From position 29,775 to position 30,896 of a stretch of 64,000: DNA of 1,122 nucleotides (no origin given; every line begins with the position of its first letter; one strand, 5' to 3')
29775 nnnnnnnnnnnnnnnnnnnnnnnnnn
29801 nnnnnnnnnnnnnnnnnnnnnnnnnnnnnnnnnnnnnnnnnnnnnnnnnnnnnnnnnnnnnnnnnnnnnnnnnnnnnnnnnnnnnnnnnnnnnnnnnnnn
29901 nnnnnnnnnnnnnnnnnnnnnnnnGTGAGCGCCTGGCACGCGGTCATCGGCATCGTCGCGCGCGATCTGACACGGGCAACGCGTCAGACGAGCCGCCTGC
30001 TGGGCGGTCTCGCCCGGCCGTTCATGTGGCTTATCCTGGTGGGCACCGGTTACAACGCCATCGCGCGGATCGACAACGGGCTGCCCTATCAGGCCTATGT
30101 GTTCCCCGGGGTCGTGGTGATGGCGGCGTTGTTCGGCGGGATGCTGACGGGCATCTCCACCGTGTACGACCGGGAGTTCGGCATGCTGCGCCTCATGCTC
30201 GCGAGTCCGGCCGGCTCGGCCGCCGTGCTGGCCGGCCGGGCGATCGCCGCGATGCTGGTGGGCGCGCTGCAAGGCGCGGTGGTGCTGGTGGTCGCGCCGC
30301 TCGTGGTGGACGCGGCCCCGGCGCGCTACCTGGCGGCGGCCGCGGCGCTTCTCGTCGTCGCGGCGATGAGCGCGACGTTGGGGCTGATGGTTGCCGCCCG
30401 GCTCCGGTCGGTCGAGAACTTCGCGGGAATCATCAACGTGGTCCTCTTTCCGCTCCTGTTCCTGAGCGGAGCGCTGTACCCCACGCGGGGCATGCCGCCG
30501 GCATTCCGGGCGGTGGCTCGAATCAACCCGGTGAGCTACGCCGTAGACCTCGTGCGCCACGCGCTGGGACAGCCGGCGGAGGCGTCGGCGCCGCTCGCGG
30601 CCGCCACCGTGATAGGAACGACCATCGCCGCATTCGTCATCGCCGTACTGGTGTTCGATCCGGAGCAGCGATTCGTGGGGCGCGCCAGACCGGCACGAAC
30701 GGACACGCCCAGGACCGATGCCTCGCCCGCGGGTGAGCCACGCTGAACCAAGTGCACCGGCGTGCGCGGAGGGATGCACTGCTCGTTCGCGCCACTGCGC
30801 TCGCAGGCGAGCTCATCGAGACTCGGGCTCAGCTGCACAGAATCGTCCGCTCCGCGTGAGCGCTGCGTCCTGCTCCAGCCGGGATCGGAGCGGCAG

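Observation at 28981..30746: ABC-2 exporter pair translationally fused to the end of pqqABCDE: candidate PQQ (or PQQ-intermediate) exporter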

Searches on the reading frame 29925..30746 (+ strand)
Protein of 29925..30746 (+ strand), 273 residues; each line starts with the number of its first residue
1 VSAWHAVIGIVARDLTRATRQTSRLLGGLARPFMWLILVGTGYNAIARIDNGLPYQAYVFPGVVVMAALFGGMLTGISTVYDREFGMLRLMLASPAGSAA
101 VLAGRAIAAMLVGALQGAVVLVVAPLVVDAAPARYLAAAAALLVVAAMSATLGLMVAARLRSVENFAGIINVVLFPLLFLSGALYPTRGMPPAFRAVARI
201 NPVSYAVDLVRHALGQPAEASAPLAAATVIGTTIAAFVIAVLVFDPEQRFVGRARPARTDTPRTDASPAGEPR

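Call 5: search_protein_families(library=ncbifam, proteins=[window:29925-30746:+], max_evalue=0.001)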
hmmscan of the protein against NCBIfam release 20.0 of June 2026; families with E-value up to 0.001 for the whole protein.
window:29925-30746:+ (273 aa): 9 families
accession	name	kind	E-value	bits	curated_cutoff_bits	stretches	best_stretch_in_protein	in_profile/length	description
TIGR03861.1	phenyl_ABC_PedC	subfamily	3.7e-50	170.9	241.35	1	4-248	1-252/253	alcohol ABC transporter, permease protein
TIGR01247.1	drrB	subfamily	4e-45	154.3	223.05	1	13-241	1-231/236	daunorubicin resistance ABC transporter membrane protein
NF011648.0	PRK15066.1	subfamily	2.6e-21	76.3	225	1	3-244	6-249/257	ABC transporter permease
TIGR01291.1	nodJ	subfamily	4.6e-15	55.8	206.65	1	20-242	21-246/253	ABC-2 type transporter, NodJ family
TIGR00025.1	Mtu_efflux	paralog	1.1e-11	44.8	146.9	1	59-241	42-226/238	ABC transporter efflux protein, DrrB family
TIGR03062.1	pip_yhgE_Cterm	subfamily_domain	1.2e-10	41.4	102.2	1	92-246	53-205/208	YhgE/Pip family protein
NF038293.1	permease_SagH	equivalog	2.7e-08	33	450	1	64-210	185-333/370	SagH family ABC transporter permease subunit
NF033858.1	ABC2_perm_RbbA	equivalog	9.9e-07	27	1050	1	60-239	716-898/909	ribosome-associated ATPase/putative transporter RbbA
TIGR01248.1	drrC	subfamily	1.9e-06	28.1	165.65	1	68-211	1-146/152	daunorubicin resistance protein C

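Call 6: search_protein_families(library=pfam, proteins=[window:29925-30746:+], max_evalue=0.001)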
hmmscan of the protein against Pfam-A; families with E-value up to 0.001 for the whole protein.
window:29925-30746:+ (273 aa): 2 families
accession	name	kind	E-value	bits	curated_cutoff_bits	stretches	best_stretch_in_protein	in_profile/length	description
PF01061.29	ABC2_membrane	-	1.6e-33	116.5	26.9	1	10-213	6-209/211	ABC-2 type transporter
PF12698.13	ABC2_membrane_3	-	2.1e-12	47.2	31.6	1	55-240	160-337/347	ABC-2 family transporter protein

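Call 10: find_homologous_proteins(query=window:29925-30746:+, max_evalue=1e-10)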
Query window:29925-30746:+ (273 aa): 1122 proteins with E <= 1e-10 among 8000 candidates; the best 120 are listed.
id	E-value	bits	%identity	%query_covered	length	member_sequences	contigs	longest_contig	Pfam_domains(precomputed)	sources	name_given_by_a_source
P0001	2.0e-139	481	91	95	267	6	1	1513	PF01061.30,PF12698.14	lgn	-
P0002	6.0e-138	477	86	100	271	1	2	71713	PF01061.30,PF12698.14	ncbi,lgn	-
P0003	3.7e-122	425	80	97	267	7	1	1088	PF01061.30,PF12698.14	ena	-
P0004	1.7e-121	423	81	92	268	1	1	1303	PF01061.30,PF12698.14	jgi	jgi:ABC-2 type transport system permease protein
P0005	6.1e-117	408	77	95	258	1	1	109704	PF01061.30,PF12698.14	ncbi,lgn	-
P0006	1.4e-115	403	75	96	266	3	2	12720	PF01061.30,PF12698.14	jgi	jgi:ABC-2 type transport system permease protein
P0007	1.9e-115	403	74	96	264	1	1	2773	PF01061.30,PF12698.14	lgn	-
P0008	3.5e-115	402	77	93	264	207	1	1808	PF01061.30,PF12698.14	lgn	-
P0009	1.7e-114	400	78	94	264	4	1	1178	PF01061.30,PF12698.14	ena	-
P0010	2.1e-114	399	77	95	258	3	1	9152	PF01061.30,PF12698.14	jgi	jgi:ABC-2 type transport system permease protein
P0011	2.8e-114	399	76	95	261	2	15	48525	PF01061.30,PF12698.14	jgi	jgi:ABC-2 type transport system permease protein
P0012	2.9e-114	399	74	99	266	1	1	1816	PF01061.30,PF12698.14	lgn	-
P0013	3.3e-114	399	78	95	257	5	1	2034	PF01061.30,PF12698.14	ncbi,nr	ncbi:MAG TPA: ABC transporter permease [Gemmatimonadales bacterium]|nr:ABC transporter permease [Gem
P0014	7.6e-114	398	72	100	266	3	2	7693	PF01061.30,PF12698.14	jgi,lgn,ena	-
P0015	1.1e-113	397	78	94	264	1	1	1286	PF01061.30,PF12698.14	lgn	-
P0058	1.9e-110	386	70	98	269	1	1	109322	PF01061.30,PF12698.14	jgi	jgi:ABC-2 type transport system permease protein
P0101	4.8e-108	379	73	94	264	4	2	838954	PF01061.30,PF12698.14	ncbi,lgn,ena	-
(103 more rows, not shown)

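Call 12: find_encoding_contigs(protein=P0005, flank=8000, max_places=2)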
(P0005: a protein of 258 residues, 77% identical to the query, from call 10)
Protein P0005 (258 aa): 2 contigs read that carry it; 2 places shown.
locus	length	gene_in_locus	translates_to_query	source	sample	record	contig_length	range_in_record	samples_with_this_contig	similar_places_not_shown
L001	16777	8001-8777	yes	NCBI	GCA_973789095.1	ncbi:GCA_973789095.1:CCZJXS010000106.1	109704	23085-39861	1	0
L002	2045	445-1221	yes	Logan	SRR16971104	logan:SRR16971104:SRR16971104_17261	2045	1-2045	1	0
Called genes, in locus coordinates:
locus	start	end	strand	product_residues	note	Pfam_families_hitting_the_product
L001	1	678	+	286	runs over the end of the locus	PF01457:Peptidase_M8 (weak)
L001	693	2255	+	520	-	PF00672:HAMP, PF00512:HisKA, PF02518:HATPase_c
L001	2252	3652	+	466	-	PF00072:Response_reg, PF00158:Sigma54_activat, PF14532:Sigma54_activ_2, PF00004:AAA (faint), PF07728:AAA_5 (weak), PF25601:AAA_lid_14, PF02954:HTH_8, PF13556:HTH_30 (weak)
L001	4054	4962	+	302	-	PF12706:Lactamase_B_2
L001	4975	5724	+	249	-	PF03070:TENA_THI-4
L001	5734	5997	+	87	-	PF05402:PqqD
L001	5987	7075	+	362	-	PF04055:Radical_SAM, PF13186:SPASM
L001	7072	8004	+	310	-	PF00005:ABC_tran, PF13304:AAA_21 (weak)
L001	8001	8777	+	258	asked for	PF01061:ABC2_membrane, PF12698:ABC2_membrane_3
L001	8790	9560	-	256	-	-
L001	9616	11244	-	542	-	PF00171:Aldedh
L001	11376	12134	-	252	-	PF01569:PAP2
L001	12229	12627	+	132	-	-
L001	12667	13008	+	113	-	PF03091:CutA1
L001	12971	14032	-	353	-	PF00072:Response_reg, PF01339:CheB_methylest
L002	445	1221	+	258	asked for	PF01061:ABC2_membrane, PF12698:ABC2_membrane_3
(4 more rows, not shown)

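Call 13: find_encoding_contigs(protein=P0101, flank=8000, max_places=2)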
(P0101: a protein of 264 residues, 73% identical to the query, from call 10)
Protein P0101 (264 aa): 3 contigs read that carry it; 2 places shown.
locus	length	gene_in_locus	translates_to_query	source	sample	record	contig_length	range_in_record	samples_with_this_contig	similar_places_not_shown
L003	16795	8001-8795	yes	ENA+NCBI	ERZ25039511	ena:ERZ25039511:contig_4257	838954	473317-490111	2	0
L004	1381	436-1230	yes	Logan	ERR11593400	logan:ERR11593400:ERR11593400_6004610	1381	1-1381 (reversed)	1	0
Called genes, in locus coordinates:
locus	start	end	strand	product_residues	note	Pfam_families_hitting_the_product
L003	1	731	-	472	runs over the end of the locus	PF00082:Peptidase_S8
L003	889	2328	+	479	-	PF00672:HAMP, PF00512:HisKA, PF02518:HATPase_c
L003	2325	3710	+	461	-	PF00072:Response_reg, PF00158:Sigma54_activat, PF14532:Sigma54_activ_2, PF00004:AAA (weak), PF07728:AAA_5 (weak), PF25601:AAA_lid_14, PF02954:HTH_8, PF13556:HTH_30 (weak)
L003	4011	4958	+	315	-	PF12706:Lactamase_B_2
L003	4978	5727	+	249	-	PF03070:TENA_THI-4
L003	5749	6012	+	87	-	PF05402:PqqD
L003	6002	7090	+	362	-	PF04055:Radical_SAM, PF13186:SPASM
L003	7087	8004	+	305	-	PF00005:ABC_tran, PF13304:AAA_21 (weak)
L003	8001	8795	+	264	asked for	PF01061:ABC2_membrane, PF12698:ABC2_membrane_3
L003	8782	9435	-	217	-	-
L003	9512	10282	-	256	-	-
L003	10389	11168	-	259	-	-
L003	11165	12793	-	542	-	PF00171:Aldedh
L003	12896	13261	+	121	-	-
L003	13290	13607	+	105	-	PF03091:CutA1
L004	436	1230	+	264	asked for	PF01061:ABC2_membrane, PF12698:ABC2_membrane_3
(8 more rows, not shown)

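Call 14: find_encoding_contigs(protein=P0058, flank=8000, max_places=2)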
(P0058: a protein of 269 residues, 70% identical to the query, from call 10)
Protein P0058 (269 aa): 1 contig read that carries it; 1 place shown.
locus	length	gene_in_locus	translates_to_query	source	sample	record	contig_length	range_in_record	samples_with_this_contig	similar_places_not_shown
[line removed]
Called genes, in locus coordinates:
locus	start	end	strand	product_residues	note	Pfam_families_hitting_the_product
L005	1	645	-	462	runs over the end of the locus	-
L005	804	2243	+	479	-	PF00672:HAMP, PF00512:HisKA, PF02518:HATPase_c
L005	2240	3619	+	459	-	PF00072:Response_reg, PF00158:Sigma54_activat, PF14532:Sigma54_activ_2, PF00004:AAA (weak), PF07728:AAA_5 (weak), PF25601:AAA_lid_14, PF02954:HTH_8, PF13556:HTH_30 (weak)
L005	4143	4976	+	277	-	PF12706:Lactamase_B_2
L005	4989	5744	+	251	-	PF03070:TENA_THI-4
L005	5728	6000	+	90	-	PF05402:PqqD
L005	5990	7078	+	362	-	PF04055:Radical_SAM, PF13186:SPASM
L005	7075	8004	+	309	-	PF00005:ABC_tran, PF13304:AAA_21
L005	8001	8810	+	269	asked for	PF01061:ABC2_membrane, PF12698:ABC2_membrane_3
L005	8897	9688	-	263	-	-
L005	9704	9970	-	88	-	-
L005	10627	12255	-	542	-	PF00171:Aldedh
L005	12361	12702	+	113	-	-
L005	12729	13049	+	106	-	PF03091:CutA1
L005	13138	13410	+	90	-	-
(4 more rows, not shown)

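Call 26: search_solved_structures(query=window:29925-30746:+, max_evalue=0.01)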
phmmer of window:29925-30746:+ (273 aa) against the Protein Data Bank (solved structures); distinct sequences matched with E-value up to 0.01: 4.
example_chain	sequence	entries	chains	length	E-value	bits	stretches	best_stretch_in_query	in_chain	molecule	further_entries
8tsh_C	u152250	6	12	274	1e-08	38.4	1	32-216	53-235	Transport permease protein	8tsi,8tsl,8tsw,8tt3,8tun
9ju6_A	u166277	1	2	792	7.3e-06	29.1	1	51-233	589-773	ABC transporter G family member 23-like Protein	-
8z01_A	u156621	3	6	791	9.2e-06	28.7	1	51-233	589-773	ABC transporter G family member 23-like Protein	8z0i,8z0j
8yzp_A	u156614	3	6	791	9.3e-06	28.7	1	51-233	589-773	ABC transporter G family member 23-like Protein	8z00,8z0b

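Call 28: search_dna_similar(query=window:29925-30746:+, collection=plasmids, mode=protein, max_rows=30, max_evalue=1e-10)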
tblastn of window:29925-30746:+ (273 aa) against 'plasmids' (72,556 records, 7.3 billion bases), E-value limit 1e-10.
Records with a match: 110; places in all: 112; records where one place covers at least 80% of the query: 0.
Best place of each record, by identity: <60% 110.
By first word of the organism name: Sinorhizobium 69; Azospirillum 9; Phyllobacterium 4; Thioclava 3; Ruegeria 3; Rhizobium 3; Paracoccus 2; Sulfitobacter 2; Microvirga 2; Alloyangia 2; and 10 more.
By predicted mobility (MOB-suite, as given by PLSDB): mobilizable 62; non-mobilizable 40; conjugative 8.
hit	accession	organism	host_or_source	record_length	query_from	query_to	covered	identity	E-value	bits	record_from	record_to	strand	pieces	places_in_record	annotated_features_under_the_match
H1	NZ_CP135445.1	Thioclava sp. FTW29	-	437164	1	214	78%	39.3%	2e-23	106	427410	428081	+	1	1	ABC transporter permease | ABC transporter ATP-binding protein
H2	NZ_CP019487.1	Sinorhizobium meliloti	alfalfa,single cell,nitrogen fixing ...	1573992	1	214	78%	38.7%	2e-25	112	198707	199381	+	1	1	none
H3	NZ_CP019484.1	Sinorhizobium meliloti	alfalfa,whole organism,alfalfa nodule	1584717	1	214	78%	38.7%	2e-25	112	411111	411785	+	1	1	none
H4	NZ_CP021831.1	Sinorhizobium meliloti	Medicago truncatula,Single Cell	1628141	1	214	78%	38.7%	2e-25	112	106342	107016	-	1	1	none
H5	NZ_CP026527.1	Sinorhizobium meliloti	Medicago sativa L. subsp. ambigua,Cell ...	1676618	1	214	78%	38.7%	2e-25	112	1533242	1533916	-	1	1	none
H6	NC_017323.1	Sinorhizobium meliloti BL225C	-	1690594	1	214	78%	38.7%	2e-25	112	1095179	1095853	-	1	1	none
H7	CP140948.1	Sinorhizobium meliloti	Medicago lupulina,whole organism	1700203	1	214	78%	38.7%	2e-25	112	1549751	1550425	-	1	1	ABC transporter permease | ABC transporter ATP-binding protein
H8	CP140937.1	Sinorhizobium meliloti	Medicago lupulina,whole organism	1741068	1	214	78%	38.7%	2e-25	112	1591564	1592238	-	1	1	ABC transporter permease | ABC transporter ATP-binding protein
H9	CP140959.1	Sinorhizobium meliloti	Medicago lupulina,whole organism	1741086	1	214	78%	38.7%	2e-25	112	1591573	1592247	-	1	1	ABC transporter permease | ABC transporter ATP-binding protein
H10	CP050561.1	Sinorhizobium meliloti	Melilotus officinalis,cell culture,root ...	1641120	1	214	78%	38.7%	5e-25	111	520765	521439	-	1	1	ABC transporter permease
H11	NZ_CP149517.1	Thioclava sp. GXIMD4215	pure culture,mangrove soil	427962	1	214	78%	38.4%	2e-23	106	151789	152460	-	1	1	ABC transporter permease | ABC transporter ATP-binding protein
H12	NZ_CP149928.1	Thioclava sp. GXIMD4216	pure culture,mangrove soil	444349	1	214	78%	38.4%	2e-23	106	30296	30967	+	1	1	ABC transporter permease | ABC transporter ATP-binding protein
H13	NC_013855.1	Azospirillum sp. B510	-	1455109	4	214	77%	38.9%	2e-25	112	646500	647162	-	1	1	record has no annotation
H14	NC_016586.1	Azospirillum lipoferum 4B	-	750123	4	214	77%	38.5%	3e-24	108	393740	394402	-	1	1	ABC transporter permease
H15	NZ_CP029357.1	Azospirillum thermophilum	cell culture,hot spring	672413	6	214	77%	38.8%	2e-24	109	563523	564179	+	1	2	ABC transporter permease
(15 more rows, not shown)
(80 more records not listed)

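Call 30: get_annotated_region(hit=H8, flank=12000)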
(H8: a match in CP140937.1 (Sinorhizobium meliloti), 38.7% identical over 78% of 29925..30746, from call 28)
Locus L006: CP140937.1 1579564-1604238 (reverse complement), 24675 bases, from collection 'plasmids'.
description: Sinorhizobium meliloti strain ml21 plasmid pSymB, complete sequence
organism: Sinorhizobium meliloti (NCBI taxid 382)
taxonomy: Bacteria; Pseudomonadota; Alphaproteobacteria; Hyphomicrobiales; Rhizobiaceae; Sinorhizobium; Sinorhizobium meliloti
host: -; source: Medicago lupulina,whole organism; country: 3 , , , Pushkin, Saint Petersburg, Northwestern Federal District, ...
typing (MOB-suite, as given by PLSDB): mobilizable; relaxase MOBQ
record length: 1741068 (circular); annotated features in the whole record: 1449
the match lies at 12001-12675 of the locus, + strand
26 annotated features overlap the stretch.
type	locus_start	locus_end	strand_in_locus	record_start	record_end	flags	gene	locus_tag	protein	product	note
CDS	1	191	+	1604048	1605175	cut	-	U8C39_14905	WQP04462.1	S-(hydroxymethyl)glutathione dehydrogenase/class III alcohol dehydrogenase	-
CDS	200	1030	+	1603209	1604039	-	fghA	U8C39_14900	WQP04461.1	S-formylglutathione hydrolase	-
CDS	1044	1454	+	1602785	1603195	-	-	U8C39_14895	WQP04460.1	cytochrome c family protein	-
CDS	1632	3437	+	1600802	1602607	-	-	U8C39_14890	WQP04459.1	methanol/ethanol family PQQ-dependent dehydrogenase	-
CDS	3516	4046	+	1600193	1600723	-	-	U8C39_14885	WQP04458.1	c-type cytochrome, methanol metabolism-related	-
CDS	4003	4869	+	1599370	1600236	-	-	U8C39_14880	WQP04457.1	substrate-binding domain-containing protein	-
CDS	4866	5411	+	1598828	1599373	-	-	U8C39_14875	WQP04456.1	PQQ-dependent catabolism-associated CXXCW motif protein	-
CDS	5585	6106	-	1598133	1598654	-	-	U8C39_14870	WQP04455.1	DUF3280 domain-containing protein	-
CDS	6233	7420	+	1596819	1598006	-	-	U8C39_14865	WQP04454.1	ABC transporter substrate-binding protein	-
CDS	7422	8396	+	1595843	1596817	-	-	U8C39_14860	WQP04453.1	YVTN family beta-propeller repeat protein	-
CDS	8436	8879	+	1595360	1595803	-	-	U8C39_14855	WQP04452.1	hypothetical protein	-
CDS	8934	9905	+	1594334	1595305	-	-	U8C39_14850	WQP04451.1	ABC transporter substrate-binding protein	-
CDS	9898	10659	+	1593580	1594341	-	-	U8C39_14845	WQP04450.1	ABC transporter permease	-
CDS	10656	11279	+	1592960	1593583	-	-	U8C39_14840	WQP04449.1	ABC transporter ATP-binding protein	-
CDS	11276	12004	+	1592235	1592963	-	-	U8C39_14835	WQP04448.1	ABC transporter ATP-binding protein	-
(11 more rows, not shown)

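Call 31: get_annotated_region(hit=H1, flank=10000)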
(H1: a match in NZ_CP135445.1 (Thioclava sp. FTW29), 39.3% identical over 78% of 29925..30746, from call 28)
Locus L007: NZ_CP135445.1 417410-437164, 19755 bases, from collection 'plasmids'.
description: Thioclava sp. FTW29 plasmid unnamed2, complete sequence
organism: Thioclava sp. FTW29 (NCBI taxid 3076557)
taxonomy: Bacteria; Pseudomonadota; Alphaproteobacteria; Rhodobacterales; Paracoccaceae; Thioclava; Thioclava sp. FTW29
host: -; source: -; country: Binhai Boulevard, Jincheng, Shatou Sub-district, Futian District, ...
typing (MOB-suite, as given by PLSDB): non-mobilizable
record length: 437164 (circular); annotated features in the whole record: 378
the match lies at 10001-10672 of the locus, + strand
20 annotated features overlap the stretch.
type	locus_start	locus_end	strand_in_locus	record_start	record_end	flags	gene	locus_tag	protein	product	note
CDS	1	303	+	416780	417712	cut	-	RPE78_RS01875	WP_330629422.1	glyoxylate/hydroxypyruvate reductase A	-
CDS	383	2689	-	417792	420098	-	katG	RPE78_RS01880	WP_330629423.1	catalase/peroxidase HPI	GO:0006979 - response to oxidative stress [Evidence IEA]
CDS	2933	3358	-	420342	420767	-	-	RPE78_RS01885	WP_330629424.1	hypothetical protein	-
CDS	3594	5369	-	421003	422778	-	-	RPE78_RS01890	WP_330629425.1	PQQ-dependent methanol/ethanol family dehydrogenase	-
CDS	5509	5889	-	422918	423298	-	-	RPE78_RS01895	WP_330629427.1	c-type cytochrome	-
CDS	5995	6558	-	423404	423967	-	-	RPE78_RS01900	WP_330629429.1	sel1 repeat family protein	-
CDS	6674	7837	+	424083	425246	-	-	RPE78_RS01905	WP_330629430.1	ABC transporter substrate-binding protein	-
CDS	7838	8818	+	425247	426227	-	-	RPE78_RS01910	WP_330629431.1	YVTN family beta-propeller repeat protein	-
CDS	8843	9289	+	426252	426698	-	-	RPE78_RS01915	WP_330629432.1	hypothetical protein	-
CDS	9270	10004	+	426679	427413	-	-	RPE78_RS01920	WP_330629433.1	ABC transporter ATP-binding protein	-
CDS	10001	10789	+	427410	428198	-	-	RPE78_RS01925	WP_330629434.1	ABC transporter permease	-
CDS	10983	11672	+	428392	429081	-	pedF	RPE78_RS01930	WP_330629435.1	cytochrome c-550 PedF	-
CDS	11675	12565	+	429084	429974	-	-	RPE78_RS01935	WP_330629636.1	transporter substrate-binding domain-containing protein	-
CDS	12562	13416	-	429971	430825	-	-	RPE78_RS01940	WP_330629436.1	FAD:protein FMN transferase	GO:0017013 - protein flavinylation [Evidence IEA]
CDS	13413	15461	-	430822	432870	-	-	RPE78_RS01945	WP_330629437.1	4Fe-4S binding protein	-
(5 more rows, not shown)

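Call 32: search_protein_representatives(protein=window:29925-30746:+)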
Query: 273 residues. Proteins with E-value up to 0.001 (for the whole library): 7920; up to 1e-10: 1465; up to 1e-30: 67. The best 150 are listed.
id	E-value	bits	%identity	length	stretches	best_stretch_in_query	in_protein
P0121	3.3e-96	338.1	66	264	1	1-254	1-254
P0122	2.4e-80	286.2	37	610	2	7-239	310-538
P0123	1.8e-67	244.0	67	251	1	5-191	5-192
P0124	9.2e-60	218.8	68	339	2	120-225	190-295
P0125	3.3e-57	210.4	58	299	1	1-254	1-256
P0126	1.2e-53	198.8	70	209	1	34-200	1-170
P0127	3.3e-52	194.0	61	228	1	5-174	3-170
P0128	3.8e-51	190.5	41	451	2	7-214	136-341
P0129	2.8e-49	184.4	67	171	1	4-151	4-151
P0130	1.6e-48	181.9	40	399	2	7-245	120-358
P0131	4.2e-47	177.3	67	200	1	3-133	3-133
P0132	4.4e-46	174.0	68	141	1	1-133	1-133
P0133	3.2e-44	167.9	42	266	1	8-253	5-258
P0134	6.5e-44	166.8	61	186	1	112-256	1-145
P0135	7.8e-44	166.6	44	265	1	5-229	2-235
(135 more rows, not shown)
